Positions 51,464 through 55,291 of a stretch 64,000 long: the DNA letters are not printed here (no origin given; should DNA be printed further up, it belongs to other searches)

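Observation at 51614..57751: Two giant polytopic proteins (1175 and 686 aa) of unassigned family with a small membrane ORF between them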

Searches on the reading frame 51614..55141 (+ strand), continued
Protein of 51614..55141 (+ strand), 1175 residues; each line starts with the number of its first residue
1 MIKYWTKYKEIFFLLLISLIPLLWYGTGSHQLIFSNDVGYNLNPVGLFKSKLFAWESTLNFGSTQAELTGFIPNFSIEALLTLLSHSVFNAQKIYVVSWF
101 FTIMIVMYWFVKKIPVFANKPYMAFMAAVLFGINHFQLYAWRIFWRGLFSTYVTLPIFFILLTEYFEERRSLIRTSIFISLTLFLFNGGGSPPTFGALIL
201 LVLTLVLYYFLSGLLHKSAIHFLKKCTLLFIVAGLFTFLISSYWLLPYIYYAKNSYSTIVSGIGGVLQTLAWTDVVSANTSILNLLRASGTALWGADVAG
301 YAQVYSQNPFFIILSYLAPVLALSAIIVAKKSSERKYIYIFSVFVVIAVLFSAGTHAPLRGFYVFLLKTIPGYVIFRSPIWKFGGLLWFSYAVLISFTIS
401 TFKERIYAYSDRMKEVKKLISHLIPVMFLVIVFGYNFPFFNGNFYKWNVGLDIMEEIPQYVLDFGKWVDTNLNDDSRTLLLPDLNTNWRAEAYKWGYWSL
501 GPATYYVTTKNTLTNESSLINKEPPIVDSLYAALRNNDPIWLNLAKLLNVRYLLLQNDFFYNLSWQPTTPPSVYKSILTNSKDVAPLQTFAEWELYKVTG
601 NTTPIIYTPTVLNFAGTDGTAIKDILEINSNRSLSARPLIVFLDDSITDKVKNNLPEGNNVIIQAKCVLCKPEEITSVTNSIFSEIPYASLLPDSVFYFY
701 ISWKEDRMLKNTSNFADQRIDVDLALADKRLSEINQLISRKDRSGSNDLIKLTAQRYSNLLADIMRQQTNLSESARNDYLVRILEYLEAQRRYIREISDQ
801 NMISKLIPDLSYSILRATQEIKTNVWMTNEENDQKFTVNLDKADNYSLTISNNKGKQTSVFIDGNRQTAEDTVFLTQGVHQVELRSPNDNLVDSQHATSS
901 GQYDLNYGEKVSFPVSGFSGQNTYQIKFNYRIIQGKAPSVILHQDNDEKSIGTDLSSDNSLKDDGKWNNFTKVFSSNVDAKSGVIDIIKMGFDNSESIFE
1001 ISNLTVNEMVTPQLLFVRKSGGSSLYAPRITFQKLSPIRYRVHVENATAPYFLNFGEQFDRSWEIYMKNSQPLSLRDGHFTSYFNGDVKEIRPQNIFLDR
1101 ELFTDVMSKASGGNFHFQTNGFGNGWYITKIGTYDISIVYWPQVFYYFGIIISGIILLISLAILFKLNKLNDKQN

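Call 44: search_solved_structures(query=A3, max_evalue=0.01, show_alignments=1)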
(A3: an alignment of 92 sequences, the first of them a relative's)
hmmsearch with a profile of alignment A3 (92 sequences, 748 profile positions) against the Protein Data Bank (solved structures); distinct sequences matched with E-value up to 0.01: 2.
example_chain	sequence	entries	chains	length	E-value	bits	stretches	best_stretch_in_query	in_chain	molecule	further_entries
6w98_A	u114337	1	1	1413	2.2e-24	88.7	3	415-587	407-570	F5/8 type C domain-containing protein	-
6wbx_A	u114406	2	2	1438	2.4e-24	88.6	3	415-587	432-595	DUF3367 domain-containing protein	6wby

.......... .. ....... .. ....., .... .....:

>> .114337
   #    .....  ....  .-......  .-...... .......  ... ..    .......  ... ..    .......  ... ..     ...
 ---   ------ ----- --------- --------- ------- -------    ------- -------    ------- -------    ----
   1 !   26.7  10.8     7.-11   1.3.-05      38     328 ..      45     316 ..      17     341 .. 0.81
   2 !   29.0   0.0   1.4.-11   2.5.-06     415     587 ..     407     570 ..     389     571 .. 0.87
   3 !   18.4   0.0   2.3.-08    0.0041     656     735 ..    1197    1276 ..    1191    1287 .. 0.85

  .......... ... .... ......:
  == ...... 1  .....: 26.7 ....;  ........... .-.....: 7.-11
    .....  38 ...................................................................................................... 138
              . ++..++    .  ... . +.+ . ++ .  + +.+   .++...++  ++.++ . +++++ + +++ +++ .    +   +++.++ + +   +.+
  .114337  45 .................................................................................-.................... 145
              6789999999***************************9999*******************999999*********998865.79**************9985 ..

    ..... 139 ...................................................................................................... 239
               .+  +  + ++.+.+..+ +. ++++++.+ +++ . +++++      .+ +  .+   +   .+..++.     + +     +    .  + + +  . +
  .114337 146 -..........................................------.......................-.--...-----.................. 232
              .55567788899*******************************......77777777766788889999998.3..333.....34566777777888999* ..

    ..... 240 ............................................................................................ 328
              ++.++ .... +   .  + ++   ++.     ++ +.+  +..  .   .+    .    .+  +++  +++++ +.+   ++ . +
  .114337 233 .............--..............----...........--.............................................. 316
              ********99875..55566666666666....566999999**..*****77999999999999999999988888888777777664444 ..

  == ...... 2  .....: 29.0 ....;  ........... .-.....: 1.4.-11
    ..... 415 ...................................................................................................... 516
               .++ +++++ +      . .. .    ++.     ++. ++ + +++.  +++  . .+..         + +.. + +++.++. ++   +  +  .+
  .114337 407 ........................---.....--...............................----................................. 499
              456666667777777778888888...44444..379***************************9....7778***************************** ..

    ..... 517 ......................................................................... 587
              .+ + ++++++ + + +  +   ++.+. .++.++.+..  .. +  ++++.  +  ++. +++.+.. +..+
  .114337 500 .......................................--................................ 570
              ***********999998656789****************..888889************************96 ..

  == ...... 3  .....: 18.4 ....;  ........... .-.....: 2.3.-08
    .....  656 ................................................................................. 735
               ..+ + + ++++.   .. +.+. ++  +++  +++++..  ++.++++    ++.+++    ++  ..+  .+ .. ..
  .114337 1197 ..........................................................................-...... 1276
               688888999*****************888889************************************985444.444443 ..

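Call 45: predict_structure(alignment_id=A1)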
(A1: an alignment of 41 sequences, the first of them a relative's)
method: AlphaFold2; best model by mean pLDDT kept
length: 1175 residues; sequences in the alignment: 41
mean_pLDDT: 85.8   pTM: 0.82
mean pLDDT of the five models: 85.8, 83.9, 82.3, 82.3, 81.3
residues with pLDDT >= 90: 511; 70-90: 551; 50-70: 100; < 50: 13
segments of 3 or more residues with pLDDT < 50: 949-958
pLDDT, mean of each block of 10 residues (from residue 1): 84 95 88 84 92 92 90 93 96 95 97 93 94 89 88 96 94 96 83 79 94 83 92 96 92 81 78 86 83 54 81 90 94 95 96 90 90 88 93 96 85 79 89 89 78 91 95 92 87 91 90 91 89 90 92 96 83 95 95 94 88 79 80 65 73 74 83 62 71 86 91 90 92 86 73 92 92 83 89 79 71 89 81 84 87 69 79 86 82 72 82 85 84 85 69 45 83 74 85 77 84 83 80 93 93 93 90 64 84 82 86 83 91 94 93 96 94 83
secondary structure, 60 per line:
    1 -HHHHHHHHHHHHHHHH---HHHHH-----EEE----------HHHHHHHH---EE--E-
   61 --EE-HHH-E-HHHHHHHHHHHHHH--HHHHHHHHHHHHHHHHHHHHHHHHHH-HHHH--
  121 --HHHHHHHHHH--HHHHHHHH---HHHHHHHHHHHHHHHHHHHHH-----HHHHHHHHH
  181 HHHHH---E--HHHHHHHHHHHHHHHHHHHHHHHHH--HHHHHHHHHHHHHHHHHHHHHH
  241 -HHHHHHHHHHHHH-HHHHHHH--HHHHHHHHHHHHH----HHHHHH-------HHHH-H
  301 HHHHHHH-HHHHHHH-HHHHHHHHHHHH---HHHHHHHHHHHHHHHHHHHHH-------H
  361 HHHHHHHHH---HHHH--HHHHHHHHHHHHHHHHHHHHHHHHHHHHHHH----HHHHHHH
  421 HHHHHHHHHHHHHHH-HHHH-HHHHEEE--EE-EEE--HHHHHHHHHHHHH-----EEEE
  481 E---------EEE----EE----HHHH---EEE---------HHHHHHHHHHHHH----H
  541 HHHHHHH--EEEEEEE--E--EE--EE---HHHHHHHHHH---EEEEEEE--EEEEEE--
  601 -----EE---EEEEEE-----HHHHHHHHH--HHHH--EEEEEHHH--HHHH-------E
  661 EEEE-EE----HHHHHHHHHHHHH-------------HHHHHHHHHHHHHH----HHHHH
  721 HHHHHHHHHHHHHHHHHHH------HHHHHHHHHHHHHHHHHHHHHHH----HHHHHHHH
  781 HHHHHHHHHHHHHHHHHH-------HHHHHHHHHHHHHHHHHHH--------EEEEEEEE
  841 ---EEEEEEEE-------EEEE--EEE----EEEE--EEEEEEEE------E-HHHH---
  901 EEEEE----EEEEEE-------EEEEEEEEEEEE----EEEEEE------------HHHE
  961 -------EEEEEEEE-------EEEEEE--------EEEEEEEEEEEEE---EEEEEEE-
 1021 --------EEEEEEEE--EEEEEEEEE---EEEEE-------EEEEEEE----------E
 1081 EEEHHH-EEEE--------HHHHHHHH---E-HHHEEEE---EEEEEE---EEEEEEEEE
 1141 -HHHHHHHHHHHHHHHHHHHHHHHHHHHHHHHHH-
elements in order (helices of 4 or more, strands of 3 or more residues): H2-17 H21-25 E31-33 H44-51 H72-85 H88-113 H115-118 H123-132 H135-142 H146-166 H172-185 H192-216 H219-240 H242-254 H256-262 H265-277 H282-287 H295-298 H300-307 H309-315 H317-328 H332-352 H360-369 H373-376 H379-409 H414-435 H437-440 H442-445 E446-448 E454-456 H459-471 E477-481 E491-493 H504-507 E511-513 H523-535 H540-547 E550-556 H571-580 E584-590 E593-598 E611-616 H622-630 H633-636 E639-643 H649-652 E660-664 H672-684 H698-711 H716-739 H746-768 H773-798 H806-824 E833-840 E844-851 E859-862 E865-867 E872-875 E878-885 H894-897 E901-905 E910-915 E923-934 E939-944 E968-975 E983-988 E997-1009 E1013-1019 E1029-1036 E1039-1047 E1051-1055 E1063-1069 E1080-1083 E1088-1091 H1100-1107 E1116-1119 E1123-1128 E1132-1140 H1142-1174

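Call 48: fold_search(model_id=the predicted structure, library=pdb)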
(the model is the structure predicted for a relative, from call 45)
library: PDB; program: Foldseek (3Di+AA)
matches with E <= 10: 873; with E <= 0.001: 7
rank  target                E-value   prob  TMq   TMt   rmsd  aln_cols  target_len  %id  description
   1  6w98_A                3.7e-15  1.00  0.45  0.41  16.6      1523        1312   11  Single-Particle Cryo-EM Structure of Arabinofuranosyltransferase AftD from Mycobacteria (released 2020-05-13)
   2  6wbx                  3.7e-15  1.00  0.43  0.41  17.7      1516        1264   11  Single-Particle Cryo-EM Structure of Arabinofuranosyltransferase AftD from Mycobacteria, Mutant R1389S Class 1 (released 2020-05-13)
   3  6wby                  5.1e-15  1.00  0.44  0.42  17.6      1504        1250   11  Single-Particle Cryo-EM Structure of Arabinofuranosyltransferase AftD from Mycobacteria, Mutant R1389S Class 2 (released 2020-05-13)
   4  8agc_A                4.5e-06  1.00  0.27  0.42  15.2       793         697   12  Structure of yeast oligosaccharylransferase complex with lipid-linked oligosaccharide and non-acceptor peptide bound (released 2022-12-07)
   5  6s7o_A                7.0e-05  1.00  0.29  0.47  12.6       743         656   11  Cryo-EM structure of human oligosaccharyltransferase complex OST-A (released 2019-12-18)
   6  8qft                  4.8e-04  0.38  0.05  0.05  29.6       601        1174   11  X-ray structure of non-toxic non-hemagglutinin (NTNH) protein from botulinum neurotoxin serotype X (released 2024-08-14)
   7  9h9a                  6.2e-04  0.84  0.08  0.08  25.4       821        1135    9  native structure of the full-length pesticidal protein Cry8Ba2, from crystals formed in vivo (form 1) (released 2025-12-03)
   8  9qxq                  1.3e-03  0.80  0.08  0.09  28.8       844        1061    8  native structure of full-length pesticidal protein Cry1Ca18 at pH9, from crystals formed in vivo (released 2026-02-11)
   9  9h99                  2.4e-03  0.63  0.08  0.08  26.5       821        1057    9  Native structure of the full-length pesticidal protein Cry1Ca18 at pH7, from crystals formed in vivo (released 2025-11-12)
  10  8w7n                  3.8e-03  0.66  0.09  0.10  29.6       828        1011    7  Crystal structure of the in-cell Cry1Aa purified from Bacillus thuringiensis (released 2024-03-06)
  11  7qyd_A                4.6e-03  0.89  0.11  0.15  18.6       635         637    7  mosquitocidal Cry11Ba determined at pH 6.5 from naturally-occurring nanocrystals by Serial femtosecond crystallography (released 2022-07-27)
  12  9buv                  5.0e-03  0.93  0.09  0.15  20.0       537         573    9  Crystal structure of Cry1Fa R226Q (released 2024-05-29)
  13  5a55                  5.5e-03  0.92  0.07  0.07  26.1       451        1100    9  The native structure of GH101 from Streptococcus pneumoniae TIGR4 (released 2015-09-02)
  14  4arx_A                5.9e-03  0.77  0.08  0.12  17.8       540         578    9  Lepidoptera-specific toxin Cry1Ac from Bacillus thuringiensis ssp. kurstaki HD-73 (released 2013-05-15)
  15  4arx_C                6.2e-03  0.85  0.08  0.13  20.0       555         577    9  Lepidoptera-specific toxin Cry1Ac from Bacillus thuringiensis ssp. kurstaki HD-73 (released 2013-05-15)
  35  2zez_A                3.9e-02  1.00  0.08  0.50   6.7       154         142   15  Family 16 Carbohydrate Binding Module-2 (released 2008-03-25)
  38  3oea_A                4.6e-02  1.00  0.08  0.50   6.8       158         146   11  Crystal structure of the Q121E mutants of C.polysaccharolyticus CBM16-1 bound to cellopentaose (released 2010-08-25)
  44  2zez_C                5.7e-02  1.00  0.07  0.47   7.6       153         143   16  Family 16 Carbohydrate Binding Module-2 (released 2008-03-25)
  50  4d0q                  7.9e-02  0.99  0.08  0.43  15.5       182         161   10  Hyaluronan Binding Module of the Streptococcal Pneumoniae Hyaluronate Lyase (released 2014-08-06)
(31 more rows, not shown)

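Call 51: find_encoding_contigs(protein=P0002, flank=8000, max_places=1)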
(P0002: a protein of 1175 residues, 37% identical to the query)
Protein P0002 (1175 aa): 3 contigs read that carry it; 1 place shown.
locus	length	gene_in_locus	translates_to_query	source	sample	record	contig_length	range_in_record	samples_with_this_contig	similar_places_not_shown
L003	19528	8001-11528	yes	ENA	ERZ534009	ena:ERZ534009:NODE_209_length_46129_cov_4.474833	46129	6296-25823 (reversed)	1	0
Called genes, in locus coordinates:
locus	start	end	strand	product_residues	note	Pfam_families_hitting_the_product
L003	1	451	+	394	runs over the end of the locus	PF01041:DegT_DnrJ_EryC1, PF01053:Cys_Met_Meta_PP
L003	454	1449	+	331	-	PF01370:Epimerase, PF02719:Polysacc_synt_2, PF01073:3Beta_HSD, PF07993:NAD_binding_4, PF13460:NAD_binding_10, PF16363:GDP_Man_Dehyd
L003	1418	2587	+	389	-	PF00534:Glycos_transf_1, PF13692:Glyco_trans_1_4, PF26337:Gtf3_C (weak)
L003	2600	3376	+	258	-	PF00483:NTP_transferase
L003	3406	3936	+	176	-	PF00908:dTDP_sugar_isom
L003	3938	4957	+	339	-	PF00535:Glycos_transf_2, PF10111:Glyco_tranf_2_2, PF13641:Glyco_tranf_2_3, PF13632:Glyco_trans_2_3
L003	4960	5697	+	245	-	PF13489:Methyltransf_23, PF07021:MetW (weak), PF08003:Methyltransf_9 (weak), PF13847:Methyltransf_31, PF08241:Methyltransf_11, PF08242:Methyltransf_12, PF13649:Methyltransf_25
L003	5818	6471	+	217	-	PF13489:Methyltransf_23, PF07021:MetW, PF13847:Methyltransf_31, PF08241:Methyltransf_11, PF08242:Methyltransf_12, PF13649:Methyltransf_25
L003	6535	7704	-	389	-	-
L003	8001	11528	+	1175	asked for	-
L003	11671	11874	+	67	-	-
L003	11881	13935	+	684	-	-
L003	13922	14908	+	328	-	PF00288:GHMP_kinases_N, PF08544:GHMP_kinases_C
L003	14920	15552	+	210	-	PF13580:SIS_2, PF01380:SIS (faint)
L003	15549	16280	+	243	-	PF00483:NTP_transferase, PF12804:NTP_transf_3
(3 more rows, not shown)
